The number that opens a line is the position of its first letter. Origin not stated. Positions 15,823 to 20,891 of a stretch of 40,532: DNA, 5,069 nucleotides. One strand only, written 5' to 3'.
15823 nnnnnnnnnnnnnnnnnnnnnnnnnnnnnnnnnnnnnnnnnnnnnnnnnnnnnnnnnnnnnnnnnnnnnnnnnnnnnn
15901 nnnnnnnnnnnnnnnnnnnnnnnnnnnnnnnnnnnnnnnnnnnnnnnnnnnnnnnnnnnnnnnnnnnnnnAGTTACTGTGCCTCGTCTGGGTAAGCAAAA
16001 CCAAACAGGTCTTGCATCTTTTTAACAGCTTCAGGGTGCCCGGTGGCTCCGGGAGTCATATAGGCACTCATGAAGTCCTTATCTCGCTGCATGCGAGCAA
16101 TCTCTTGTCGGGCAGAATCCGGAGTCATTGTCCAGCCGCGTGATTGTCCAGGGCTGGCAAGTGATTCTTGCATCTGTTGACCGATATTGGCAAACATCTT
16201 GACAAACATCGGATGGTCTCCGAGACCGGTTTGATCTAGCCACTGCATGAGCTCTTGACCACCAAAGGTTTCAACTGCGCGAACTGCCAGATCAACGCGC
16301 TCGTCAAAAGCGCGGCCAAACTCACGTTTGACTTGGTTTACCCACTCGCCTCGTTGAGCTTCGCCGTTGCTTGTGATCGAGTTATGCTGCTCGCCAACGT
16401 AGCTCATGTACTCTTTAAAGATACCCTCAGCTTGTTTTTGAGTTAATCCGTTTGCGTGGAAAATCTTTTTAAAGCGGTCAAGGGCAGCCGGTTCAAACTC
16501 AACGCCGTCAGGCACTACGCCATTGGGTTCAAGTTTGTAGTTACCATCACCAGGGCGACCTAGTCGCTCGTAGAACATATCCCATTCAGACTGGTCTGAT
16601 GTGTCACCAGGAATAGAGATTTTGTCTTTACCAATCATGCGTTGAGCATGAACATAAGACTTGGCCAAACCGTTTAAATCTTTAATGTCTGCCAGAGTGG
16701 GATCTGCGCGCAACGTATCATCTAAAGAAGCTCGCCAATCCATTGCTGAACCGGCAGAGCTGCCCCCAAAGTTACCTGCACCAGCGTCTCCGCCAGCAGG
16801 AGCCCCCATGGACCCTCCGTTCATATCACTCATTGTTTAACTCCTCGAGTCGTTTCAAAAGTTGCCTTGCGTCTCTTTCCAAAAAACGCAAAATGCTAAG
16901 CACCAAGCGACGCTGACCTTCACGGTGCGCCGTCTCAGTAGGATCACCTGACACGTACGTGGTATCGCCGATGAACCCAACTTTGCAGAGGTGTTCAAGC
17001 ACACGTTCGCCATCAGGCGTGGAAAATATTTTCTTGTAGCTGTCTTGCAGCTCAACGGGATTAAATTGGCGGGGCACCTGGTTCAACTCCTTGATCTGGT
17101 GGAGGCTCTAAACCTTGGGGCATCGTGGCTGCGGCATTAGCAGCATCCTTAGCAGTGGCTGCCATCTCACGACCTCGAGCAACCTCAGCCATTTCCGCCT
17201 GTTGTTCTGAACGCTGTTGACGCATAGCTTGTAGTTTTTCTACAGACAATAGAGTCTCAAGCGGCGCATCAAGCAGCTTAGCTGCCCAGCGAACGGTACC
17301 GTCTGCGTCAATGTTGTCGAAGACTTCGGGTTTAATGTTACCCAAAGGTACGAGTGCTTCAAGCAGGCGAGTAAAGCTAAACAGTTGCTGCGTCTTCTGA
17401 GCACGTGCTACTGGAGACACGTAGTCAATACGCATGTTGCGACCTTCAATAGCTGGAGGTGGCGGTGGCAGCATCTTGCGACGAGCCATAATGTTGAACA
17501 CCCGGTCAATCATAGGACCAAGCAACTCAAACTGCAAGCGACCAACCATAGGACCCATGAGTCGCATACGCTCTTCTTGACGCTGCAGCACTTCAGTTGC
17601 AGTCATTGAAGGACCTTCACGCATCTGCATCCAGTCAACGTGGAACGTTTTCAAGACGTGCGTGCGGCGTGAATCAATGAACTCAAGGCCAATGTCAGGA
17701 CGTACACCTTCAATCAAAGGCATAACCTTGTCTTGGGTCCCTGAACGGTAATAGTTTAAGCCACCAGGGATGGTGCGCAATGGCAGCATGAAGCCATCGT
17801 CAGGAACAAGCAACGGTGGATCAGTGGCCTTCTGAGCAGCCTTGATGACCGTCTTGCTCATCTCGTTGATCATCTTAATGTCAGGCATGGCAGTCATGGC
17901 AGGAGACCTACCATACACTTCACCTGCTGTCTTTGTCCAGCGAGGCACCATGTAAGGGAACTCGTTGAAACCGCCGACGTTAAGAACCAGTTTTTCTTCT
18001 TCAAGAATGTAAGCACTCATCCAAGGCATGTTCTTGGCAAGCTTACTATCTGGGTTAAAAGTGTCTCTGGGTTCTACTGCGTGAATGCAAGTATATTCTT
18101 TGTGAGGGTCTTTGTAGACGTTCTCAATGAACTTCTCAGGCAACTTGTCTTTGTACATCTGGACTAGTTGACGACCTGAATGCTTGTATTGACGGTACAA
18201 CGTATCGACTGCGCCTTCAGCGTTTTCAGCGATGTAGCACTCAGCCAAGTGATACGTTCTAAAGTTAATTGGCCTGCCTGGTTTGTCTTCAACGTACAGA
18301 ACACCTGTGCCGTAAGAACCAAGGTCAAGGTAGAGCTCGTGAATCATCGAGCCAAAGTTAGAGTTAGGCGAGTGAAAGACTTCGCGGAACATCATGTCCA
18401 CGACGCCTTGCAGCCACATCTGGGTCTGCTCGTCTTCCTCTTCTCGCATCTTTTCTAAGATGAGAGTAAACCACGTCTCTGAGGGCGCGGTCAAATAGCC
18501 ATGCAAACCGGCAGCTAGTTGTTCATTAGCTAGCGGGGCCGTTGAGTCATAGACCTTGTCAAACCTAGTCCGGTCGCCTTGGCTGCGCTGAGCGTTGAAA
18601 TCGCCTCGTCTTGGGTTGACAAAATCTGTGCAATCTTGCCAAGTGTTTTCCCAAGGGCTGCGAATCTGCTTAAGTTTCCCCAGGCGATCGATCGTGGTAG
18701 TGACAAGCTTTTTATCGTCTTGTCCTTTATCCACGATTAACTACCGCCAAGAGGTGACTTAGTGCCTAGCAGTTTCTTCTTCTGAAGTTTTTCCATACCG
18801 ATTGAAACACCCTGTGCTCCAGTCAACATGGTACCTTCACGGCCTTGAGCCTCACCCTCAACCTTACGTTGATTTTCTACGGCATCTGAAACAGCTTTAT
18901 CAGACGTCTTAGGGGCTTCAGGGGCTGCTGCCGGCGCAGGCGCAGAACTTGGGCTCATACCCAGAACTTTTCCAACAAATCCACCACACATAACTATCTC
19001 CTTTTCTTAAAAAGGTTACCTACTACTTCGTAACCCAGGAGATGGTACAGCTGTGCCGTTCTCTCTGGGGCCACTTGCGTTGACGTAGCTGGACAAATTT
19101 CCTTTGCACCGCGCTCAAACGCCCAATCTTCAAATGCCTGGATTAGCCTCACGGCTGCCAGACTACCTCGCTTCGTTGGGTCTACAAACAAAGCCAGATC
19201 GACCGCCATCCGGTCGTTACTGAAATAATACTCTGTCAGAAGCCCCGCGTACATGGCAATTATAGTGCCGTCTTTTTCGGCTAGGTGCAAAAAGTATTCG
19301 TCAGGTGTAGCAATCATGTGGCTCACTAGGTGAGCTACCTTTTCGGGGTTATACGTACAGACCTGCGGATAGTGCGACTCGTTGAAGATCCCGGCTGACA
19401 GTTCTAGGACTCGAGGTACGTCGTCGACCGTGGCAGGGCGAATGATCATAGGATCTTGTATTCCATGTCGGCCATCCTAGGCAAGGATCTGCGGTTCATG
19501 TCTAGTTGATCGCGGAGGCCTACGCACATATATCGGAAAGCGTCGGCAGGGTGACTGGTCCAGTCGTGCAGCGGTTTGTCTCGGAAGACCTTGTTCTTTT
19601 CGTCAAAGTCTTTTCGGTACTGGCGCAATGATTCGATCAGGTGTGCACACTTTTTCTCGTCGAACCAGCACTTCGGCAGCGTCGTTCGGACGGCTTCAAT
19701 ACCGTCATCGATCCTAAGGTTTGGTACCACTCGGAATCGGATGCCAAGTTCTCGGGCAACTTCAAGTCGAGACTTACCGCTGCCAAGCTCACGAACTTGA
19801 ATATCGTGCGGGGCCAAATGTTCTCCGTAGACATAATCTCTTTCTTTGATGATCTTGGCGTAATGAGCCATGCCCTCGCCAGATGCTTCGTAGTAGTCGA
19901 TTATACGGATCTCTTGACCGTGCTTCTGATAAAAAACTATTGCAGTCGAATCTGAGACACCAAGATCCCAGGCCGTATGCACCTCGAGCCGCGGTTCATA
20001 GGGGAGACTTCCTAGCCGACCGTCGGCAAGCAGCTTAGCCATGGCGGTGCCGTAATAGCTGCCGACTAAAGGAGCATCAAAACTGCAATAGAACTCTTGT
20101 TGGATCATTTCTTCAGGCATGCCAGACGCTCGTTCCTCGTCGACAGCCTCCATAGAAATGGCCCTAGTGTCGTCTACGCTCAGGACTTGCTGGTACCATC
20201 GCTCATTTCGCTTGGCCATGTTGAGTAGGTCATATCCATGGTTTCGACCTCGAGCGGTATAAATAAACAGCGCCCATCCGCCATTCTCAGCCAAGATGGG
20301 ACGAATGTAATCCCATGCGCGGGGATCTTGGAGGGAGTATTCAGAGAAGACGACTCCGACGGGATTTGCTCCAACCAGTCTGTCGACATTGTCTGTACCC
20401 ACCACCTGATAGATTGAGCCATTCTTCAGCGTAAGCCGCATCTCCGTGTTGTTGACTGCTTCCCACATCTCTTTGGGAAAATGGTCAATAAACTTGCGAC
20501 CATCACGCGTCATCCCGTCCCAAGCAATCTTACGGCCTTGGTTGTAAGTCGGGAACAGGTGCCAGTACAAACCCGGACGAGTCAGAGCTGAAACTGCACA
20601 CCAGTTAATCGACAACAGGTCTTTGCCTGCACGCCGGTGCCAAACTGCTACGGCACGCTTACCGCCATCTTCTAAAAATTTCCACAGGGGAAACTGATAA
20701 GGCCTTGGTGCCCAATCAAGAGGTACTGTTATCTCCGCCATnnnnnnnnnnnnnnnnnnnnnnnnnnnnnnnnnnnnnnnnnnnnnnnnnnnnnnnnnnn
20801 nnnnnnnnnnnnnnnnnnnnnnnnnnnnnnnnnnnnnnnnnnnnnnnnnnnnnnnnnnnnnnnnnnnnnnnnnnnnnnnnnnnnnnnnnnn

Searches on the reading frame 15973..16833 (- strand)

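Call 12: search_protein_families(library=phrogs, proteins=[window:15973-16833:-], max_evalue=0.00001)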
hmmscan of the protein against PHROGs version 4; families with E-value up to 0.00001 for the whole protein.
window:15973-16833:- (286 aa): 3 families
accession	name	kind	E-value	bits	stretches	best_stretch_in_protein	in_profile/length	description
phrog_3742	-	unknown function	5.2e-46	158.9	1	14-276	26-281/287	-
phrog_458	-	other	1.5e-26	94.9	1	84-230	79-227/246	protease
phrog_30010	-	unknown function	1.3e-11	45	1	106-232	60-186/517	-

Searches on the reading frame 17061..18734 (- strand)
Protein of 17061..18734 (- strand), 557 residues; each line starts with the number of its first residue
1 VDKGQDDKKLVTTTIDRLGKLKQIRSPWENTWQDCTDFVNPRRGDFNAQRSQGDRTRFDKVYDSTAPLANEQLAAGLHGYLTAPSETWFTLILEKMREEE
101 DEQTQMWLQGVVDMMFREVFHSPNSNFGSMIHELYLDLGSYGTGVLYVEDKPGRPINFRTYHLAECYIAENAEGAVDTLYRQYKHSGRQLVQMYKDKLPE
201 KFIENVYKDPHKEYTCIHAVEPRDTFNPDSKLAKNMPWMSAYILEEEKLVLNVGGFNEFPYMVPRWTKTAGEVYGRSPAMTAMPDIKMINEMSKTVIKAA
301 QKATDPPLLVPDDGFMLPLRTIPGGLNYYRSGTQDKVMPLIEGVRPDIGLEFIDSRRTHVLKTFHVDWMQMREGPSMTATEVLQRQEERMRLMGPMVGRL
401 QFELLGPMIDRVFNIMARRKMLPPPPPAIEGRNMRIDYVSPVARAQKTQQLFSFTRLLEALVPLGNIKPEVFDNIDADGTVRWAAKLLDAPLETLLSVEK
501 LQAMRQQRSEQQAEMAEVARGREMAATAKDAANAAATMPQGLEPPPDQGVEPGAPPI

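Call 12: search_protein_families(library=phrogs, proteins=[window:17061-18734:-], max_evalue=0.00001)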
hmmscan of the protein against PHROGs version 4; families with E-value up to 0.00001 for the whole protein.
window:17061-18734:- (557 aa): 4 families
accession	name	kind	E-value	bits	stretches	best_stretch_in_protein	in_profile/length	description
phrog_332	-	connector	3.1e-144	482.4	1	10-541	10-552/560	head-tail adaptor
phrog_21643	-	unknown function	1.4e-54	186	1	290-538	5-255/268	-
phrog_21528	-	unknown function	1.3e-43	150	1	15-224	7-217/224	-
phrog_449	-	connector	1.8e-37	130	1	16-536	10-516/520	head-tail adaptor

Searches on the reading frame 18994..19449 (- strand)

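Call 12: search_protein_families(library=phrogs, proteins=[window:18994-19449:-], max_evalue=0.00001)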
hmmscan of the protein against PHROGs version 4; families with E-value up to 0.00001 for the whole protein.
window:18994-19449:- (151 aa): 1 family
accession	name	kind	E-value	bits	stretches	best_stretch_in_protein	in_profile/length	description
phrog_1249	-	other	7.9e-30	104.9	1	1-149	8-155/180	acetyltransferase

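Call 85: search_protein_families(library=pfam, proteins=[window:18994-19449:-], max_evalue=0.01)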
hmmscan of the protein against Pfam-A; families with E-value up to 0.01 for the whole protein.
window:18994-19449:- (151 aa): 3 families
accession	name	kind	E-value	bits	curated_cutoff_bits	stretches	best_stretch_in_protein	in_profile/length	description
PF00583.31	Acetyltransf_1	-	8.1e-08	33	20.7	1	44-140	26-116/116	Acetyltransferase (GNAT) family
PF13508.13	Acetyltransf_7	-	1.8e-05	25.5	27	1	54-141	5-83/84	Acetyltransferase (GNAT) domain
PF13527.13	Acetyltransf_9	-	0.0026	18.2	25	1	3-115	2-106/127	Acetyltransferase (GNAT) domain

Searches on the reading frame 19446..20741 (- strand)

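Call 12: search_protein_families(library=phrogs, proteins=[window:19446-20741:-], max_evalue=0.00001)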
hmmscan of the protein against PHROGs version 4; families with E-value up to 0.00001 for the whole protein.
window:19446-20741:- (431 aa): 2 families
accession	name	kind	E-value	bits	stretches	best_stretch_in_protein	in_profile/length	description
phrog_2472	-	unknown function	1.1e-56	193.5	1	220-408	110-307/324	-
phrog_10250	-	head and packaging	1.1e-08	36.1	1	249-407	41-213/228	terminase large subunit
